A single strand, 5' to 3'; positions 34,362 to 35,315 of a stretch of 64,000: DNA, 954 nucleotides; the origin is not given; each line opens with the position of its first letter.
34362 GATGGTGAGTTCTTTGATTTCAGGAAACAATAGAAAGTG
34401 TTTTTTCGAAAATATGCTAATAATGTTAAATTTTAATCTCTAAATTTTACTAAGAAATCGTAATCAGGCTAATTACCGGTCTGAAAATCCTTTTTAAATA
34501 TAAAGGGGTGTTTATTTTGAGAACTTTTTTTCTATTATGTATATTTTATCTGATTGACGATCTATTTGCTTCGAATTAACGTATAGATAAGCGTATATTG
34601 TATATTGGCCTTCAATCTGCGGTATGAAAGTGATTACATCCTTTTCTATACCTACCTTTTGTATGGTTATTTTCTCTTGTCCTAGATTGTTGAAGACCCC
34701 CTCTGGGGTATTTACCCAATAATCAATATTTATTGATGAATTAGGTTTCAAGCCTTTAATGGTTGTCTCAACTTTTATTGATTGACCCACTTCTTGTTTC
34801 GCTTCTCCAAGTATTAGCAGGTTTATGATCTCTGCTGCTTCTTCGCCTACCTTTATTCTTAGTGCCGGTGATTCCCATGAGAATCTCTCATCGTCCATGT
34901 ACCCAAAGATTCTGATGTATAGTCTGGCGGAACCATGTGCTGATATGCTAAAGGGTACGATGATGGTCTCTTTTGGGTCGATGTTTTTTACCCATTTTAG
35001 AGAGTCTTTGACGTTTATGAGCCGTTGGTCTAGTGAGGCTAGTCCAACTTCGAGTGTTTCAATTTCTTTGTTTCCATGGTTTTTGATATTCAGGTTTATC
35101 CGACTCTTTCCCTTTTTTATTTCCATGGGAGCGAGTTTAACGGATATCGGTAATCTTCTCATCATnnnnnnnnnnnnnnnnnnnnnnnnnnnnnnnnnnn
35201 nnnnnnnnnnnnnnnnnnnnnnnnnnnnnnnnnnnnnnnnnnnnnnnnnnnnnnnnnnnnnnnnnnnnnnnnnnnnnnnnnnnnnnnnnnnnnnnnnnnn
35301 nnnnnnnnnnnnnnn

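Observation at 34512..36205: Operon of two paralogous two-domain beta-rich proteins flanking a glutaredoxin-like gene; compositionally mixed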

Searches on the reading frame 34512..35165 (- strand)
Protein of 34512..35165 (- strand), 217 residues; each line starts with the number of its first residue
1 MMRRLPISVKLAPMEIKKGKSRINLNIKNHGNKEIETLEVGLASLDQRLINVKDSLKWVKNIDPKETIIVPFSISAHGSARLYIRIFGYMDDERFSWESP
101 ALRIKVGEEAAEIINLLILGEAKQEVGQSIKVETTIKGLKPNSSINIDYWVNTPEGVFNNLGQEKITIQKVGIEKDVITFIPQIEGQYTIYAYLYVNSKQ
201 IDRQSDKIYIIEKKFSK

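Call 3: search_protein_families(library=pfam, proteins=[window:34512-35165:-], max_evalue=1)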
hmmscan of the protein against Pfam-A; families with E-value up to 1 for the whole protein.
window:34512-35165:- (217 aa): 3 families
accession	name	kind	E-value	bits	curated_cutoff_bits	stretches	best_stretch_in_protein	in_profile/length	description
PF07705.17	CARDB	-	0.022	15.4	22.7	1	18-77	18-72/101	CARDB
PF14796.11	AP3B1_C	-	0.053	13.9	27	1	22-70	91-137/148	Clathrin-adaptor complex-3 beta-1 subunit C-terminal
PF24318.1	DUF7490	-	0.1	12.6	27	0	185-209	79-103/106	Domain of unknown function (DUF7490)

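Call 5: search_protein_families(library=ncbifam, proteins=[window:34512-35165:-], max_evalue=1)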
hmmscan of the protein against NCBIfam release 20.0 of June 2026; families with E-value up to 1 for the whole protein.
window:34512-35165:- (217 aa): 1 family
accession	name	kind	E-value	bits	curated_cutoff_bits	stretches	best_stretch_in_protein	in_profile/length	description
NF038353.1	FxLYD_dom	domain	0.099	12.6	23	1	26-67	9-50/71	FxLYD domain-containing protein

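Call 8: find_homologous_proteins(query=window:34512-35165:-)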
Query window:34512-35165:- (217 aa): 39 proteins with E <= 0.001 among 286 candidates.
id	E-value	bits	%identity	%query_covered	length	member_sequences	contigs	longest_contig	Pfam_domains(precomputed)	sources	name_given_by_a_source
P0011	2.2e-135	467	100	100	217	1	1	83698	-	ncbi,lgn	-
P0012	2.8e-76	274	59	96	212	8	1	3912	-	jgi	-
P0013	5.3e-73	263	57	96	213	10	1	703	-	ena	-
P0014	8.0e-70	253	56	98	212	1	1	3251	-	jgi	jgi:hypothetical protein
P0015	2.8e-69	251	55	98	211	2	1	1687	-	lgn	-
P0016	7.0e-69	250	54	98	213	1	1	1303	-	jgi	jgi:hypothetical protein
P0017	2.7e-68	248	53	99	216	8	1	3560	-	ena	-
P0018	3.9e-65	238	52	98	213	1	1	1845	-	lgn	-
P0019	2.2e-63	232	50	100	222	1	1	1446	-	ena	-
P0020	2.6e-63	232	52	97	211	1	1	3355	-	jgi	-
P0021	1.5e-49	187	57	70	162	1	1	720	-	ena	-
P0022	3.3e-32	130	38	96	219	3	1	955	-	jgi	jgi:hypothetical protein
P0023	5.2e-31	126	37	96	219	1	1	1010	-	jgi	jgi:hypothetical protein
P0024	1.1e-29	122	33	96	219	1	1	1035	-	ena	-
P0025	3.9e-28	117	35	96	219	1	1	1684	-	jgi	jgi:hypothetical protein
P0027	3.6e-27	114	35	95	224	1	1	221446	-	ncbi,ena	-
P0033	9.0e-26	109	32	97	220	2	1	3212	PF07705.18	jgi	jgi:hypothetical protein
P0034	1.6e-25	108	31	95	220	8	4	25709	-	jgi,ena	-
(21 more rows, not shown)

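Call 13: find_encoding_contigs(protein=P0011, flank=3000, max_places=3)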
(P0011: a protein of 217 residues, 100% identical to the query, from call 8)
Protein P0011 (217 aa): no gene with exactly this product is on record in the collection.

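Call 14: find_encoding_contigs(protein=P0012, flank=5000, max_places=3)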
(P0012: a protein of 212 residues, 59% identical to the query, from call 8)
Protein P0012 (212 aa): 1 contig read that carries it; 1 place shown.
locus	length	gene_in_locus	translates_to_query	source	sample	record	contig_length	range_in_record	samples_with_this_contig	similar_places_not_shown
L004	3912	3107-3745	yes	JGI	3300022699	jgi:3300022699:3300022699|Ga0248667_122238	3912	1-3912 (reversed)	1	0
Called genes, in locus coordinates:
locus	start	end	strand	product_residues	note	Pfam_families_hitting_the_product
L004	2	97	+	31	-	?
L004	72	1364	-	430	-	PF03069:FmdA_AmdA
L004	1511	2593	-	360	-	PF00535:Glycos_transf_2, PF13506:Glyco_transf_21, PF13641:Glyco_tranf_2_3, PF13632:Glyco_trans_2_3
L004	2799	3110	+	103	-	PF00462:Glutaredoxin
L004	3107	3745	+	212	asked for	-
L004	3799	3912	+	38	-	?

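Call 15: find_encoding_contigs(protein=P0027, flank=6000, max_places=3)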
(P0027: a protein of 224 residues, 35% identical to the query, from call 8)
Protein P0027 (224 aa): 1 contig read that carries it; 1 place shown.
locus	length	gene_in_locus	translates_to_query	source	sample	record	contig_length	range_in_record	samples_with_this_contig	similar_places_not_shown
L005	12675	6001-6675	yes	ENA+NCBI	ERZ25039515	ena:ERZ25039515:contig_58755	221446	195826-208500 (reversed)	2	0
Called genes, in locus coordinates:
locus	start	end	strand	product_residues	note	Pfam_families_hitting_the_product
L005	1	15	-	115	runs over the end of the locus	PF07366:SnoaL, PF12680:SnoaL_2 (faint)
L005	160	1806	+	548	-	PF00118:Cpn60_TCP1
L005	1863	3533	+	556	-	PF00118:Cpn60_TCP1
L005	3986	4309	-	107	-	-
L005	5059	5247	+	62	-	-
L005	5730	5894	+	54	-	-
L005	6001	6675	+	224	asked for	-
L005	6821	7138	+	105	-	PF13240:Zn_Ribbon_1 (weak), PF13248:Zn_ribbon_3 (faint), PF14242:DUF4342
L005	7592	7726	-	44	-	-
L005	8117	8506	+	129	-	-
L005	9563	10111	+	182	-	-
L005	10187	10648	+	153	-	PF05096:Glu_cyclase_2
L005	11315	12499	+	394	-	PF04041:Glyco_hydro_130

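Call 16: find_encoding_contigs(protein=P0014, flank=5000, max_places=3)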
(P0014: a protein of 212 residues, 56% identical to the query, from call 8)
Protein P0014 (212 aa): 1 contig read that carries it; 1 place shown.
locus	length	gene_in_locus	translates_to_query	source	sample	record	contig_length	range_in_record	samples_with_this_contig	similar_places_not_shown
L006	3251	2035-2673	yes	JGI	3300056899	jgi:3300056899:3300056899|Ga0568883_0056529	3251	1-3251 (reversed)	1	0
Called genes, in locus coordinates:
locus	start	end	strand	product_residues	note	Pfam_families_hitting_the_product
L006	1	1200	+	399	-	?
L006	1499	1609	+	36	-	-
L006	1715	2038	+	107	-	PF00462:Glutaredoxin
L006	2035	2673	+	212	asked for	-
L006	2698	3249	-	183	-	?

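Call 17: find_encoding_contigs(protein=P0017, flank=5000, max_places=3)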
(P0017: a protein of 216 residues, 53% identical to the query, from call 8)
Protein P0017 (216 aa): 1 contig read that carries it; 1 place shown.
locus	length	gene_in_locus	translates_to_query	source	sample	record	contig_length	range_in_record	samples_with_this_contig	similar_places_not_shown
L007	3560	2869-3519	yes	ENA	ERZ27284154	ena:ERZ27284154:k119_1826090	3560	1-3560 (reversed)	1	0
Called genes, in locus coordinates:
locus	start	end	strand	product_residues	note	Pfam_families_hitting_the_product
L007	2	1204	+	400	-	?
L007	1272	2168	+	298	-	-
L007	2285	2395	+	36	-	-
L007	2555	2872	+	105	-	PF00462:Glutaredoxin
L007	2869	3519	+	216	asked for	-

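Call 27: list_cluster_members(proteins=[window:34512-35165:-, window:35162-35485:-, window:35570-36205:-, window:32189-33397:-, window:38888-40519:-])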
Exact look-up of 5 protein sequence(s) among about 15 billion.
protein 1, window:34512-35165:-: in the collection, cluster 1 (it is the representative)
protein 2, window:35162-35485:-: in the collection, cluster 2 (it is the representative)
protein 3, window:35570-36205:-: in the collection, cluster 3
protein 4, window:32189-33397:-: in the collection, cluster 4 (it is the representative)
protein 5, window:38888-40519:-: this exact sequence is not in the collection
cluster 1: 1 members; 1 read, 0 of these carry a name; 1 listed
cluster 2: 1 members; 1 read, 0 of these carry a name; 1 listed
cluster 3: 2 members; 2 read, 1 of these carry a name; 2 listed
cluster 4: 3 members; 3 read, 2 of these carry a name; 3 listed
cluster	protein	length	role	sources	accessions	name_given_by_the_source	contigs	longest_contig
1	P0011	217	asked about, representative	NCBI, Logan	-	-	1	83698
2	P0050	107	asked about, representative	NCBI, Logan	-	-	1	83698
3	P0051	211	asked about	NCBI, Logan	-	-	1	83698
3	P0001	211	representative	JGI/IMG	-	hypothetical protein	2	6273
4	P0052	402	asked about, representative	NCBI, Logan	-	-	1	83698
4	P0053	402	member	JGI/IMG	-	PAS domain S-box-containing protein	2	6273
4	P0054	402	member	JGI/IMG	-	PAS domain S-box-containing protein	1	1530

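Call 29: find_related_loci(query=A2, collection=genome_contigs, flank=6000)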
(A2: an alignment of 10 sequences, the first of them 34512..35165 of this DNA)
Query A2 (217 aa) in genome_contigs; peptide patterns used: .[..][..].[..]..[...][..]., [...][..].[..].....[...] (x = any residue, [..] = any of these).
65 stretches matched a pattern; 1 encode a relative of the query (tblastn E <= 1e-3); 1 distinct loci.
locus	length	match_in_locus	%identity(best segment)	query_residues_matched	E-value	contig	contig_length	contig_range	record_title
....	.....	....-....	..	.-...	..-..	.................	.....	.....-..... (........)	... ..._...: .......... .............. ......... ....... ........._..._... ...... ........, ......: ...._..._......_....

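Call 39: find_related_loci(query=A2, collection=metagenome_contigs, flank=4000)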
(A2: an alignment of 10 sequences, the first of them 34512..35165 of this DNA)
Query A2 (217 aa) in metagenome_contigs; peptide patterns used: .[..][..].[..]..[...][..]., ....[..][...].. (x = any residue, [..] = any of these).
502 stretches matched a pattern; 2 encode a relative of the query (tblastn E <= 1e-3); 2 distinct loci.
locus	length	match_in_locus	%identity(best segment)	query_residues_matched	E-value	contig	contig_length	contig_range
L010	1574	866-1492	58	2-210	7e-89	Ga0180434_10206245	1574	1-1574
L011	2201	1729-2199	63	2-158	7e-69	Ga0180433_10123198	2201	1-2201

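Call 62: find_encoding_contigs(protein=P0034, flank=5000, max_places=6)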
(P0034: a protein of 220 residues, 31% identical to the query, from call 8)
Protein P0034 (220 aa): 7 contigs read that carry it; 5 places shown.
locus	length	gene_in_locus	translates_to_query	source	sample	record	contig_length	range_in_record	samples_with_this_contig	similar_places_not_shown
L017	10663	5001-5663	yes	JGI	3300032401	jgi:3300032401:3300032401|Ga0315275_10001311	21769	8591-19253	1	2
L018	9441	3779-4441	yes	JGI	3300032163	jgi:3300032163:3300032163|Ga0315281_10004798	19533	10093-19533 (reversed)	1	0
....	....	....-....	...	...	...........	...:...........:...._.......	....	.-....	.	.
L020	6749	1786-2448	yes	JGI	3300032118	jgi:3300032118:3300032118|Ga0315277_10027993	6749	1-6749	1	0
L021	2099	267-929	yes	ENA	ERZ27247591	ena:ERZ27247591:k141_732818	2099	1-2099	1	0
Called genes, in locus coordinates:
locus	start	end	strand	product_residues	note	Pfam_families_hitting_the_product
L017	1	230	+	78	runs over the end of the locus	-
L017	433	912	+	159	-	-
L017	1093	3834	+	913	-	PF08706:D5_N, PF19263:DUF5906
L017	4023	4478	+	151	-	-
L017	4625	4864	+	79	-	-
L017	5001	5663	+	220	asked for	-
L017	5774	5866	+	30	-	-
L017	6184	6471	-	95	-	-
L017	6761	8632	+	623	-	PF13175:AAA_15, PF13304:AAA_21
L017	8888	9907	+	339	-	-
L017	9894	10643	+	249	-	-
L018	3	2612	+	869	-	?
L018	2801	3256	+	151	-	-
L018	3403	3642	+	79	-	-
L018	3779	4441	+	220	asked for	-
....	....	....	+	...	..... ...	-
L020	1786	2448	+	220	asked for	-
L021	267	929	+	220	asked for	-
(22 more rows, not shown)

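Call 63: search_protein_families(library=phrogs, proteins=[window:34512-35165:-, P0034], max_evalue=0.01)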
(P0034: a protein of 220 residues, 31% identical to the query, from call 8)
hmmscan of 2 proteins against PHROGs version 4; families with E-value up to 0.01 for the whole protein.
window:34512-35165:- (217 aa): 0 families

P0034 (220 aa): 0 families

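Call 64: search_protein_families(library=padloc, proteins=[window:34512-35165:-, P0034], max_evalue=0.01)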
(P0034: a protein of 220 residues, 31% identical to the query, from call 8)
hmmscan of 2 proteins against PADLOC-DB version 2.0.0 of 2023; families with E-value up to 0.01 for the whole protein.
window:34512-35165:- (217 aa): 0 families

P0034 (220 aa): 0 families

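Call 65: find_related_loci(query=A2, collection=viral_contigs, flank=5000)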
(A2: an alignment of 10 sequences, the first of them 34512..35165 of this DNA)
Query A2 (217 aa) in viral_contigs; peptide patterns used: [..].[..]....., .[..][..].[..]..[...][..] (x = any residue, [..] = any of these).
38 stretches matched a pattern, but none encodes a relative of the query by tblastn (E <= 1e-3).

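Call 76: predict_structure(alignment_id=A4)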
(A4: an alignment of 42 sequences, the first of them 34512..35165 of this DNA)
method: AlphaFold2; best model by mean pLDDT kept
length: 217 residues; sequences in the alignment: 42
mean_pLDDT: 94.3   pTM: 0.77
mean pLDDT of the five models: 94.3, 94.2, 93.6, 93.2, 92.7
residues with pLDDT >= 90: 199; 70-90: 14; 50-70: 3; < 50: 1
segments of 3 or more residues with pLDDT < 50: none
pLDDT, mean of each block of 10 residues (from residue 1): 81 96 98 96 94 97 98 95 96 93 91 95 95 97 96 97 95 96 97 93 95 79
secondary structure, 60 per line:
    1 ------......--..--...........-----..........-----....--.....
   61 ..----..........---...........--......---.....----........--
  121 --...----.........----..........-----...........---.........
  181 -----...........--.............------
elements in order: E7-12 E19-29 E35-44 E50-53 E56-62 E67-76 E80-90 E93-98 E102-106 E111-118 E123-125 E130-138 E143-152 E158-168 E172-180 E186-196 E199-211

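Call 80: fold_search(model_id=the predicted structure, library=viral)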
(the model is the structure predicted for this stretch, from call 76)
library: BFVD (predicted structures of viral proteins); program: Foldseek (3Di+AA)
matches with E <= 10: 1395; with E <= 0.001: 197
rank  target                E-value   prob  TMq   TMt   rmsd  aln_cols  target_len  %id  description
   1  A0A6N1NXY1            4.8e-08  1.00  0.36  0.09  19.2       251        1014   16  DUF11 domain-containing protein [Tupanvirus soda lake]
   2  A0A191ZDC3            6.2e-08  1.00  0.31  0.28  16.8       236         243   13  Putative coagulation factor 5/8 domain-containing protein [Erwinia phage vB_EamP_Gutmeister]
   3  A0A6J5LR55            1.2e-07  1.00  0.31  0.16  19.4       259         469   10  Concanavalin A-like lectin/glucanases superfamily [uncultured Caudovirales phage]
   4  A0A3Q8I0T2            2.1e-07  1.00  0.33  0.27  17.7       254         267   12  (no name in the UniProt tables at hand)
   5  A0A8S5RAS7            3.0e-07  1.00  0.43  0.33   8.4       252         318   10  Uncharacterized protein [virus sp. ctQcs9]
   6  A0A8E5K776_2          3.0e-07  1.00  0.33  0.09  18.1       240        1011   10  (no name in the UniProt tables at hand)
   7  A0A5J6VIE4            4.2e-07  1.00  0.29  0.09  12.4       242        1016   10  Uncharacterized protein [Megaviridae environmental sample]
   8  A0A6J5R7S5            4.6e-07  1.00  0.31  0.11  18.8       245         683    8  Peptidase S8/S53 domain containing protein [uncultured Caudovirales phage]
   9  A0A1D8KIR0            5.1e-07  1.00  0.32  0.10  12.7       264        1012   10  Baseplate hub + tail lysozyme [Synechococcus phage S-CAM3]
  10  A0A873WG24            7.5e-07  1.00  0.34  0.16  18.2       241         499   11  Major tail protein [Providencia phage Kokobel1]
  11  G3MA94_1              8.7e-07  1.00  0.33  0.09  13.1       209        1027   14  Gp353 [Bacillus phage G]
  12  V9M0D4                1.2e-06  1.00  0.26  0.07  18.7       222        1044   12  Big-1 domain-containing protein [Vibrio phage VP4B]
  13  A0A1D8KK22            1.4e-06  1.00  0.28  0.16  15.4       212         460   15  Rhs family protein-like protein [Synechococcus phage S-CAM3]
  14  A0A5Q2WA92            1.6e-06  1.00  0.37  0.07  18.8       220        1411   13  (no name in the UniProt tables at hand)
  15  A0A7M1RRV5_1          2.4e-06  1.00  0.41  0.11   8.6       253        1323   13  Internalin-like protein [uncultured phage cr52_1]
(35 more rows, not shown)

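Call 88: find_related_loci(query=P0034, collection=viral_contigs, flank=6000)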
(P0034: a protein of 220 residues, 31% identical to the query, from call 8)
Query P0034 (220 aa) in viral_contigs; peptide patterns used: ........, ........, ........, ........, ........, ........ (x = any residue, [..] = any of these).
63 stretches matched a pattern, but none encodes a relative of the query by tblastn (E <= 1e-3).
